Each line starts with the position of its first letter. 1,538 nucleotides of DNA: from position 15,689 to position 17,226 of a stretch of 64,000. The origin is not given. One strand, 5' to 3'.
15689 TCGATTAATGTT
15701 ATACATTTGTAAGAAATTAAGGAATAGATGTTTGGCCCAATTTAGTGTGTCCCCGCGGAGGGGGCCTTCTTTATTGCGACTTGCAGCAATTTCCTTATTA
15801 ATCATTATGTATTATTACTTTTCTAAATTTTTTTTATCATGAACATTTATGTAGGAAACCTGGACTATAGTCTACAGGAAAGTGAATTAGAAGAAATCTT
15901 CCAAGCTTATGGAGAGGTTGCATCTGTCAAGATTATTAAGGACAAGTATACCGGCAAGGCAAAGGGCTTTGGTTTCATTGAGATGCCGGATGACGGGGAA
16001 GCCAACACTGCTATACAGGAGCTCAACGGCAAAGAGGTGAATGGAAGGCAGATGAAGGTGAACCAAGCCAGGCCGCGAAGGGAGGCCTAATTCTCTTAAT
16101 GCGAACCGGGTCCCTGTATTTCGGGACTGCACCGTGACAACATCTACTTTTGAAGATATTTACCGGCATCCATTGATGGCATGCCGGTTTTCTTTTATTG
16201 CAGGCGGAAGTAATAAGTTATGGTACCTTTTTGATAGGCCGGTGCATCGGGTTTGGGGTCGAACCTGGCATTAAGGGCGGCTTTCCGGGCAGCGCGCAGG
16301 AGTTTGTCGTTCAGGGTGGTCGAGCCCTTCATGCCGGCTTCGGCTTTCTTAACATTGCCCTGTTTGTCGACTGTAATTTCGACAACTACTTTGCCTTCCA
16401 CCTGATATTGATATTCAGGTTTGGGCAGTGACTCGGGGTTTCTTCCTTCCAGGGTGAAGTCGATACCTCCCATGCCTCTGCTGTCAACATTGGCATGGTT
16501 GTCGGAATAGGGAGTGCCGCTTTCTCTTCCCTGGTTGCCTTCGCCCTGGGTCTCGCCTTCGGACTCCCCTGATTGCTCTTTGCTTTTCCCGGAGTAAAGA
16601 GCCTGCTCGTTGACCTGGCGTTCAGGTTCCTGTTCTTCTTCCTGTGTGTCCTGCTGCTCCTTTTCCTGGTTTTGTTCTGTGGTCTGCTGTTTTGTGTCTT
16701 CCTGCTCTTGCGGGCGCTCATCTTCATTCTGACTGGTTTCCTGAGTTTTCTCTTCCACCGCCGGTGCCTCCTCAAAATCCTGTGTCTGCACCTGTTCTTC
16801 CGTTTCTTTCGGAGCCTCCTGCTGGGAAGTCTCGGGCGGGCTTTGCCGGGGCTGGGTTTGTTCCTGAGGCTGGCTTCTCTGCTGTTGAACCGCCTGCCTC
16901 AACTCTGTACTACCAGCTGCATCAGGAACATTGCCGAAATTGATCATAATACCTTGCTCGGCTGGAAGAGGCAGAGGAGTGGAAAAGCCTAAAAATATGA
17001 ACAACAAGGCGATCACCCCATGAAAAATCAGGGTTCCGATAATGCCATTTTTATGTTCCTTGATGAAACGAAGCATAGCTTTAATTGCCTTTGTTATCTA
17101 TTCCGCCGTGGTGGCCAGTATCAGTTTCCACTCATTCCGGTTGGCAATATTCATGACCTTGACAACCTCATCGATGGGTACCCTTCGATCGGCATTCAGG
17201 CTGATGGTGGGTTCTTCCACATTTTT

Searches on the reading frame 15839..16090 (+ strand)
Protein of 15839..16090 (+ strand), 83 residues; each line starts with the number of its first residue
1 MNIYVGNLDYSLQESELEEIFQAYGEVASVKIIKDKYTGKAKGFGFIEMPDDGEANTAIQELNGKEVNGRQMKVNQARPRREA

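Call 13: find_encoding_contigs(protein=window:15839-16090:+, flank=3000, max_places=10)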
Protein window:15839-16090:+ (83 aa): 7 contigs read that carry it; 5 places shown.
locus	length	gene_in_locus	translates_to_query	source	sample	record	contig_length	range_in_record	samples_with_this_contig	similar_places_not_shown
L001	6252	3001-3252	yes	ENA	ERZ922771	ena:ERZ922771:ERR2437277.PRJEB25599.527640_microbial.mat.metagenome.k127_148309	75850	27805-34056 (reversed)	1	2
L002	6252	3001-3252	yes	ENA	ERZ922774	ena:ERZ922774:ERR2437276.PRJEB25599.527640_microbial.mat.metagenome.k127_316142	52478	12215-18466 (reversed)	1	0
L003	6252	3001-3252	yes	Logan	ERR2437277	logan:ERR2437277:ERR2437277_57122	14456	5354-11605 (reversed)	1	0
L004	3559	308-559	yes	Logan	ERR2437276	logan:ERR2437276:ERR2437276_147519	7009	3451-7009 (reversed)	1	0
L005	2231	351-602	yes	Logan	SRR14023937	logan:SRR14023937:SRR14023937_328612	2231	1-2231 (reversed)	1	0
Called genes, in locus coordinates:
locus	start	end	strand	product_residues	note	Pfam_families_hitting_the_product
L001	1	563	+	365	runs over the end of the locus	PF01926:MMR_HSR1, PF02421:FeoB_N, PF06071:YchF-GTPase_C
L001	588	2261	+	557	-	PF01663:Phosphodiest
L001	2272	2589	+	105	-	PF00893:Multi_Drug_Res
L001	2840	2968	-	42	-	-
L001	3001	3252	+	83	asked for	PF00076:RRM_1, PF13893:RRM_5 (weak)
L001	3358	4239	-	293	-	PF03544:TonB_C (faint)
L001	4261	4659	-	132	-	PF02472:ExbD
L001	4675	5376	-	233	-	PF01618:MotA_ExbB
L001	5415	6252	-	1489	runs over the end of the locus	PF05359:DUF748, PF04357:TamB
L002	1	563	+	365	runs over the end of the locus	PF01926:MMR_HSR1, PF02421:FeoB_N, PF06071:YchF-GTPase_C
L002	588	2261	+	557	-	PF01663:Phosphodiest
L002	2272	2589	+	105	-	PF00893:Multi_Drug_Res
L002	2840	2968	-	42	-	-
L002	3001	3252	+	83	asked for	PF00076:RRM_1, PF13893:RRM_5 (weak)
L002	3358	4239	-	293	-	PF03544:TonB_C (faint)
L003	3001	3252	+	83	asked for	PF00076:RRM_1, PF13893:RRM_5 (weak)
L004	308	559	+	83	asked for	PF00076:RRM_1, PF13893:RRM_5 (weak)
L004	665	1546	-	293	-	PF03544:TonB_C (faint)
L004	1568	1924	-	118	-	PF02472:ExbD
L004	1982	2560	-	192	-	PF01618:MotA_ExbB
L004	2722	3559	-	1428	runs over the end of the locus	?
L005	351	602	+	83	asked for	PF00076:RRM_1, PF13893:RRM_5 (weak)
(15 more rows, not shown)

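Call 14: search_protein_families(library=pfam, proteins=[window:15839-16087:+])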
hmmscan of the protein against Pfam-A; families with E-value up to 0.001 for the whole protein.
window:15839-16087:+ (83 aa): 2 families
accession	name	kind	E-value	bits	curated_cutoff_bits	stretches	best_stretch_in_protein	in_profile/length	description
PF00076.28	RRM_1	-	1.7e-23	82.7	20.7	1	3-73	1-70/70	RNA recognition motif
PF13893.12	RRM_5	-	4.7e-07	30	27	1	8-75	34-97/125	RNA recognition motif. (a.k.a. RRM, RBD, or RNP domain)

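Call 72: find_homologous_proteins(query=window:15839-16087:+, max_evalue=1e-20)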
Query window:15839-16087:+ (83 aa): 709 proteins with E <= 1e-20 among 828 candidates; the best 120 are listed.
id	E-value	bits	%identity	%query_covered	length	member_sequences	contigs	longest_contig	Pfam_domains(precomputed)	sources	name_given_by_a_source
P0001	6.7e-43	162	93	100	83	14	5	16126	PF13893.13,PF00076.29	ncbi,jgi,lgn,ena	-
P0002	1.2e-41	158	88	100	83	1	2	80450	PF13893.13,PF00076.29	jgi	jgi:RNA recognition motif-containing protein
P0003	2.4e-41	157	87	100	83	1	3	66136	PF13893.13,PF00076.29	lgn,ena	-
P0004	3.0e-41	156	88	99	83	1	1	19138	PF13893.13,PF00076.29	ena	-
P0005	3.2e-41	156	88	99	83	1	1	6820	PF13893.13,PF00076.29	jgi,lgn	jgi:RNA recognition motif-containing protein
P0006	4.1e-41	156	87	100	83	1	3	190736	PF13893.13,PF00076.29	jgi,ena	-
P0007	4.9e-41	156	88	100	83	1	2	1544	PF13893.13,PF00076.29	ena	-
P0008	6.0e-41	155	87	100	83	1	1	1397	PF13893.13,PF00076.29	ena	-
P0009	6.1e-41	155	86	100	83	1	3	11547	PF13893.13,PF00076.29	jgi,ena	-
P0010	1.5e-40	154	86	100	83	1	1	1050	PF13893.13,PF00076.29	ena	-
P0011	3.9e-40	153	86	100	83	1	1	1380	PF13893.13,PF00076.29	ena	-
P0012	9.3e-40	152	86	100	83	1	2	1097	PF13893.13,PF00076.29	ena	-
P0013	1.3e-39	151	85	99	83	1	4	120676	PF00076.29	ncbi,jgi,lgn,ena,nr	ncbi:MAG TPA: hypothetical protein VJ876_05970 [Bacteroidales bacterium]|nr:hypothetical protein [Ba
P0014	4.2e-39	149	85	99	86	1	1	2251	PF13893.13,PF00076.29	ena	-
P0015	4.2e-39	149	85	99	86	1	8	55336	PF13893.13,PF00076.29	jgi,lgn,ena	jgi:RNA recognition motif-containing protein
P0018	1.3e-38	148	87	99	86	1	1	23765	PF13893.13,PF00076.29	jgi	jgi:RNA recognition motif-containing protein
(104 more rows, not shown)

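Call 73: find_encoding_contigs(protein=P0001, flank=1500, max_places=5)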
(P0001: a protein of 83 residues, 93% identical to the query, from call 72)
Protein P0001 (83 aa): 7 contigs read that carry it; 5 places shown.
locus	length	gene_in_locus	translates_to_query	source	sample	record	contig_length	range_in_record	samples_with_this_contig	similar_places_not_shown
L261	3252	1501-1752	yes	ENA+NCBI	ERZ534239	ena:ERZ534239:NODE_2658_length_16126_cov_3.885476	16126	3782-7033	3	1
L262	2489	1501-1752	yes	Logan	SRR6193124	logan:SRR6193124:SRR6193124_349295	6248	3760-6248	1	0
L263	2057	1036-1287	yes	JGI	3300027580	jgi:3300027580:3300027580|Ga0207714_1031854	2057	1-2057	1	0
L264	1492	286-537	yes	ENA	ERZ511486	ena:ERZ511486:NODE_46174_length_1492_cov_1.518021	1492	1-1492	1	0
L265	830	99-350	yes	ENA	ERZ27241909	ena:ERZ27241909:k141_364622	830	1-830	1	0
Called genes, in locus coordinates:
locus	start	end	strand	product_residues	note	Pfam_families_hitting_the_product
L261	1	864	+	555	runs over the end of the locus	PF01663:Phosphodiest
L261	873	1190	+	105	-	PF00893:Multi_Drug_Res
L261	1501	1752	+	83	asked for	PF00076:RRM_1, PF13893:RRM_5 (weak)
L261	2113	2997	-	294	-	PF03544:TonB_C (faint)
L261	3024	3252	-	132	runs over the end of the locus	PF02472:ExbD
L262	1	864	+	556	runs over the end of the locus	PF01663:Phosphodiest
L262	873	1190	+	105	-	PF00893:Multi_Drug_Res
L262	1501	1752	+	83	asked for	PF00076:RRM_1, PF13893:RRM_5 (weak)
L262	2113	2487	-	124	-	?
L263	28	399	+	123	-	-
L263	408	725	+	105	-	PF00893:Multi_Drug_Res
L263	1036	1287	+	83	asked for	PF00076:RRM_1, PF13893:RRM_5 (weak)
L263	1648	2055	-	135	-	?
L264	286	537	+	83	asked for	PF00076:RRM_1, PF13893:RRM_5 (weak)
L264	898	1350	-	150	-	PF03544:TonB_C (weak)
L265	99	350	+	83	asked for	PF00076:RRM_1, PF13893:RRM_5 (weak)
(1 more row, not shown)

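Call 74: find_encoding_contigs(protein=P0002, flank=1500, max_places=3)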
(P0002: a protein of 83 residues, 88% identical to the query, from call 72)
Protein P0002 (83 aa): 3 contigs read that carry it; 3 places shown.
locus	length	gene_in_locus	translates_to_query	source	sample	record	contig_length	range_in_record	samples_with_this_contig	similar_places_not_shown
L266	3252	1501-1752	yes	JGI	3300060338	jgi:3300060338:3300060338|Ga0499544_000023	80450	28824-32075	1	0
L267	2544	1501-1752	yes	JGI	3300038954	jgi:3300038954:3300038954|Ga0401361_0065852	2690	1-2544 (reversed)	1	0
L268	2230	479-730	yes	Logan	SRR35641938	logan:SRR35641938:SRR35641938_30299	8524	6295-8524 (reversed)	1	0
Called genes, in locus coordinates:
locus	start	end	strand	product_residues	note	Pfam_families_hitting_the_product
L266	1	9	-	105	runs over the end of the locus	-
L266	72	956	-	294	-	PF11376:DUF3179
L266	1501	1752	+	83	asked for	PF00076:RRM_1, PF13893:RRM_5 (weak)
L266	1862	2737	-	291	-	-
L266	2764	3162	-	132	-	PF02472:ExbD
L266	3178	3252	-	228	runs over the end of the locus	PF01618:MotA_ExbB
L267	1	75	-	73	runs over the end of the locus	?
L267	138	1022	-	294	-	PF11376:DUF3179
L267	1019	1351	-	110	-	-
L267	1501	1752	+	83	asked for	PF00076:RRM_1, PF13893:RRM_5 (weak)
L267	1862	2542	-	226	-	?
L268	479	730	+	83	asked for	PF00076:RRM_1, PF13893:RRM_5 (weak)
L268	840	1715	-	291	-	-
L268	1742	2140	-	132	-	PF02472:ExbD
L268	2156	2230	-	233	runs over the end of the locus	PF01618:MotA_ExbB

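Call 75: find_encoding_contigs(protein=P0003, flank=1500, max_places=3)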
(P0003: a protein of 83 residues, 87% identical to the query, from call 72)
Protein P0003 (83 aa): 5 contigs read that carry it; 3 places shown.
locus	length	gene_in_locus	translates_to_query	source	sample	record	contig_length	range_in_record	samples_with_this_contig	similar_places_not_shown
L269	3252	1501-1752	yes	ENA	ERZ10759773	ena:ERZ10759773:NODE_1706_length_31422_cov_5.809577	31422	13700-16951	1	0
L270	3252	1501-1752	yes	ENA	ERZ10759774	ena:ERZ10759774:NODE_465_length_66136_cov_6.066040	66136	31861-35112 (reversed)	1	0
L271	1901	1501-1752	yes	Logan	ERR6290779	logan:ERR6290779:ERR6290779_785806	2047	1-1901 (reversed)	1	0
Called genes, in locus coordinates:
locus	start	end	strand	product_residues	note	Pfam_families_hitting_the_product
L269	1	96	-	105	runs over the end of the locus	PF00893:Multi_Drug_Res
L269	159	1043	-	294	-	PF11376:DUF3179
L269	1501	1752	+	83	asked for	PF00076:RRM_1, PF13893:RRM_5 (weak)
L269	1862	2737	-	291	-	-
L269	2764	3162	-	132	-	PF02472:ExbD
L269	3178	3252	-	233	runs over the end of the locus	PF01618:MotA_ExbB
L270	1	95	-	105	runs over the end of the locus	PF00893:Multi_Drug_Res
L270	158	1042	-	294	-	PF11376:DUF3179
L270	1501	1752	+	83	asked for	PF00076:RRM_1, PF13893:RRM_5 (weak)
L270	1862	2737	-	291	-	-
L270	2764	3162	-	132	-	PF02472:ExbD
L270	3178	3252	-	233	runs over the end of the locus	PF01618:MotA_ExbB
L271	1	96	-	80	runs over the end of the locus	?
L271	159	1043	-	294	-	PF11376:DUF3179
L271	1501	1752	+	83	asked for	PF00076:RRM_1, PF13893:RRM_5 (weak)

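Call 76: find_encoding_contigs(protein=P0006, flank=1500, max_places=3)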
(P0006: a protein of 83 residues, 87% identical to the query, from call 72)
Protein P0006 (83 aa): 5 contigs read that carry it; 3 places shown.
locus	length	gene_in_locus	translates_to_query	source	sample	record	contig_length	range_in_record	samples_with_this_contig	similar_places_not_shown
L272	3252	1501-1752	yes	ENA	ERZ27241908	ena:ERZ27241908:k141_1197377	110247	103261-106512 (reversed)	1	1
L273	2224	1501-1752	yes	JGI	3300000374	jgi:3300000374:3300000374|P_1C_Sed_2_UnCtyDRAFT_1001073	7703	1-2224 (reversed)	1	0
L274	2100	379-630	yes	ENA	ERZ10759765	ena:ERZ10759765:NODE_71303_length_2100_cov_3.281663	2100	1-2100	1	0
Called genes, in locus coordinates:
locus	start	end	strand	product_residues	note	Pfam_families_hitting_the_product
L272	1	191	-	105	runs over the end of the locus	-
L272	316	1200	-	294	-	PF11376:DUF3179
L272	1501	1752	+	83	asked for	PF00076:RRM_1, PF13893:RRM_5 (weak)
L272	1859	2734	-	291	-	-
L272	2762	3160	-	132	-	PF02472:ExbD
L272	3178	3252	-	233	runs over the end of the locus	PF01618:MotA_ExbB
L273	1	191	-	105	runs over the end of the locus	-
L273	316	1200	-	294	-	PF11376:DUF3179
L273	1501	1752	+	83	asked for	PF00076:RRM_1, PF13893:RRM_5 (weak)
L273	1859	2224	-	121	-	?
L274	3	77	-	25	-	?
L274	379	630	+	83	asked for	PF00076:RRM_1, PF13893:RRM_5 (weak)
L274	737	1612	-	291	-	PF03544:TonB_C (faint)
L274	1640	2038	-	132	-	PF02472:ExbD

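Call 79: find_encoding_contigs(protein=P0004, flank=1500, max_places=3)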
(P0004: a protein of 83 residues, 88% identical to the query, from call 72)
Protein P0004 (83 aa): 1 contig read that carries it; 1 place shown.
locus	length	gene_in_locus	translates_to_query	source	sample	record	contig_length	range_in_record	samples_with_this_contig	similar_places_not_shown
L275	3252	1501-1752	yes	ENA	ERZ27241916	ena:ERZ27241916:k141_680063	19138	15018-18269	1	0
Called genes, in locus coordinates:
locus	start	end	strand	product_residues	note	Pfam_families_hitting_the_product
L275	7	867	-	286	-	PF11376:DUF3179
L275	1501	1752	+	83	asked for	PF00076:RRM_1, PF13893:RRM_5 (weak)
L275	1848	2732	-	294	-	-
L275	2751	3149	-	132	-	PF02472:ExbD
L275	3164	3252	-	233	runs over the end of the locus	PF01618:MotA_ExbB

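Call 80: find_encoding_contigs(protein=P0009, flank=1500, max_places=3)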
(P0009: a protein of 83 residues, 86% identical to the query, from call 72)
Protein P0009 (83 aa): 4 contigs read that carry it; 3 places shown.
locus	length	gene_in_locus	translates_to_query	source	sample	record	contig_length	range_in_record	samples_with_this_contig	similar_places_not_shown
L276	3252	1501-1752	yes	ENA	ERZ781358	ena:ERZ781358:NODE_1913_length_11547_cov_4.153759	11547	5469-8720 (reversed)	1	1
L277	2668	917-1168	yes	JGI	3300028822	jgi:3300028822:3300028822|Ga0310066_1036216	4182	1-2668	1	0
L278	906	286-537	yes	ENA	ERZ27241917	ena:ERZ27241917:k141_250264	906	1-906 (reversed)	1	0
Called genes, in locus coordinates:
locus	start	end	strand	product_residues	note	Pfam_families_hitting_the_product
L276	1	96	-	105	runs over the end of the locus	PF00893:Multi_Drug_Res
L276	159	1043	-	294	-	PF11376:DUF3179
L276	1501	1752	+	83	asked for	PF00076:RRM_1, PF13893:RRM_5 (weak)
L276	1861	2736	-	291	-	-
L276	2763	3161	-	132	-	PF02472:ExbD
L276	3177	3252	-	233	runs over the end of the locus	PF01618:MotA_ExbB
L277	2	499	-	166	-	?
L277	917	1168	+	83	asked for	PF00076:RRM_1, PF13893:RRM_5 (weak)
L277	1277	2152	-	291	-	-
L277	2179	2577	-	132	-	PF02472:ExbD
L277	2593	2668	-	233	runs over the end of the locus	PF01618:MotA_ExbB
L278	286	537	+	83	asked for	PF00076:RRM_1, PF13893:RRM_5 (weak)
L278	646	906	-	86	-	?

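Call 81: find_encoding_contigs(protein=P0013, flank=1500, max_places=4)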
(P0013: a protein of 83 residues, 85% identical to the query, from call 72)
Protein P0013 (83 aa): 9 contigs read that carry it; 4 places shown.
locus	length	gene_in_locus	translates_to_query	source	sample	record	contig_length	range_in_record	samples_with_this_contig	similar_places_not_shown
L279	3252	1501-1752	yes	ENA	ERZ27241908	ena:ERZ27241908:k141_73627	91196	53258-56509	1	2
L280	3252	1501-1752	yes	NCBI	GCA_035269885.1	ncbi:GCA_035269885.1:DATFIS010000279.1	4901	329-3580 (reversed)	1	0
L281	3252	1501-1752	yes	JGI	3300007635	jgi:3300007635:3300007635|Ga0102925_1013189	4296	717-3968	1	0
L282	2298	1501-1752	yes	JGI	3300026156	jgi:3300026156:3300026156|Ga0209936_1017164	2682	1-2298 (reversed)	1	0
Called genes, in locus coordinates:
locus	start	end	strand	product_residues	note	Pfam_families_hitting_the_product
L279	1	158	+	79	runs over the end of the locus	-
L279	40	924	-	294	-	PF11376:DUF3179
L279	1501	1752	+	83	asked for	PF00076:RRM_1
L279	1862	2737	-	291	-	-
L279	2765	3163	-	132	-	PF02472:ExbD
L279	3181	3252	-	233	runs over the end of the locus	PF01618:MotA_ExbB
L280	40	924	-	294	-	PF11376:DUF3179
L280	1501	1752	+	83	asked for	PF00076:RRM_1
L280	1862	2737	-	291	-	-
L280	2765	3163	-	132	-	PF02472:ExbD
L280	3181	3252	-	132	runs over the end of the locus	PF01618:MotA_ExbB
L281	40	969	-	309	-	PF11376:DUF3179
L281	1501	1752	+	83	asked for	PF00076:RRM_1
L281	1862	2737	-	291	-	-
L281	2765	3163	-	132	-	PF02472:ExbD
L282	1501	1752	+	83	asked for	PF00076:RRM_1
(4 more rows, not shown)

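Call 82: find_encoding_contigs(protein=P0015, flank=1500, max_places=6)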
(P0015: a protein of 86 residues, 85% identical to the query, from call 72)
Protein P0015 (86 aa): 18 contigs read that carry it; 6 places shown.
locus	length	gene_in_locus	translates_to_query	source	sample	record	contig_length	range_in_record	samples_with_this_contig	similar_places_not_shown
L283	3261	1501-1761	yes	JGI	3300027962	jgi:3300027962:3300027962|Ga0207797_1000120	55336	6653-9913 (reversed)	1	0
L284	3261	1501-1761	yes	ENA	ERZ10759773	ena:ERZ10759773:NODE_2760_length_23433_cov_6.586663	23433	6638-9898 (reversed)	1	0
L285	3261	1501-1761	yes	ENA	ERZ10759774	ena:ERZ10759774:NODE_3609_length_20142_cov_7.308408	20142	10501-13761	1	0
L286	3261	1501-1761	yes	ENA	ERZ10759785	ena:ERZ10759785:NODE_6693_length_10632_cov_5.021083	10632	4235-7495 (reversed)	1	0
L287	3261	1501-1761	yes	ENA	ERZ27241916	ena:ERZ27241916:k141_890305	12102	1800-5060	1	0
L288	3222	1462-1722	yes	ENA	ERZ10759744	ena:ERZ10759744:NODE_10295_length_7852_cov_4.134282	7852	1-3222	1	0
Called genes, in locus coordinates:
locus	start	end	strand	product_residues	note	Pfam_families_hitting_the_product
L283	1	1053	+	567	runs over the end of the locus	PF00884:Sulfatase (faint), PF01663:Phosphodiest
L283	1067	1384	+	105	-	PF00893:Multi_Drug_Res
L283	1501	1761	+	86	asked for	PF00076:RRM_1, PF13893:RRM_5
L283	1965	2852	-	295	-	-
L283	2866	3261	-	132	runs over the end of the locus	PF02472:ExbD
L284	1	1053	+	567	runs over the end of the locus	PF01663:Phosphodiest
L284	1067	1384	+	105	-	PF00893:Multi_Drug_Res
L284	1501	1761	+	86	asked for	PF00076:RRM_1, PF13893:RRM_5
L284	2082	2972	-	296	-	-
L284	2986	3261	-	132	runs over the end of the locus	PF02472:ExbD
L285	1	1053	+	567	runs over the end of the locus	PF01663:Phosphodiest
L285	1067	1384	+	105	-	PF00893:Multi_Drug_Res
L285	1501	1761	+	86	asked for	PF00076:RRM_1, PF13893:RRM_5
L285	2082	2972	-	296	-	-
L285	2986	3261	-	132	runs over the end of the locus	PF02472:ExbD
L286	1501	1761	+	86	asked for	PF00076:RRM_1, PF13893:RRM_5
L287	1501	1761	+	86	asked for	PF00076:RRM_1, PF13893:RRM_5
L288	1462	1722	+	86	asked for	PF00076:RRM_1, PF13893:RRM_5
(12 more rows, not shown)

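Call 83: find_encoding_contigs(protein=P0018, flank=1500, max_places=3)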
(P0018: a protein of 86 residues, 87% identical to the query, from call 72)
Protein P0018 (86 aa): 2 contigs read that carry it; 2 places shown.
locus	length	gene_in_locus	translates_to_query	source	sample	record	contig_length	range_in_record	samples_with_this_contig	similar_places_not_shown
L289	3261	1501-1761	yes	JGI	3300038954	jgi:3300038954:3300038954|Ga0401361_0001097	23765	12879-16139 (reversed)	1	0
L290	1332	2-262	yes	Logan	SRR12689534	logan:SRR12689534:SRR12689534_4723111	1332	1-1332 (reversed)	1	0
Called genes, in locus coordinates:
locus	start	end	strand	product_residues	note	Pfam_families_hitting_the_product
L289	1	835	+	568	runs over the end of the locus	PF01663:Phosphodiest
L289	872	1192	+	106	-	PF00893:Multi_Drug_Res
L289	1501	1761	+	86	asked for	PF00076:RRM_1, PF13893:RRM_5 (weak)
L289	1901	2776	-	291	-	-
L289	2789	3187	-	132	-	PF02472:ExbD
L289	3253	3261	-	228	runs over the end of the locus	PF01618:MotA_ExbB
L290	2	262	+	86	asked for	PF00076:RRM_1, PF13893:RRM_5 (weak)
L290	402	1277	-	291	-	-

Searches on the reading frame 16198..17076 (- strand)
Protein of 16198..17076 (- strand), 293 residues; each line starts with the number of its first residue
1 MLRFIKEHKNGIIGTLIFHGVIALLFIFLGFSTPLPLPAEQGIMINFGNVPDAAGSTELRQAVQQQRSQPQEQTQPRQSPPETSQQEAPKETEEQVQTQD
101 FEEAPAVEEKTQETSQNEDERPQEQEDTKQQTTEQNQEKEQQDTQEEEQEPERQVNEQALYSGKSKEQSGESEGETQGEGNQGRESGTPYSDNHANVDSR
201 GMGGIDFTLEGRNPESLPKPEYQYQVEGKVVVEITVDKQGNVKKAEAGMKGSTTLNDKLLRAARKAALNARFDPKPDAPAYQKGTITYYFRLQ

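Call 14: search_protein_families(library=pfam, proteins=[window:16198-17076:-])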
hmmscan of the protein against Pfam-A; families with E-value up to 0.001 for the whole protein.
window:16198-17076:- (293 aa): 2 families
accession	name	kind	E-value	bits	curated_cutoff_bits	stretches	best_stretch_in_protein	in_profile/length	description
PF03544.19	TonB_C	-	3.4e-05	24.6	24.6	1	225-292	13-79/79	Gram-negative bacterial TonB protein C-terminal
PF13624.11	SurA_N_3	-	0.00036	20.9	27.2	1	1-92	1-87/162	SurA-like N-terminal domain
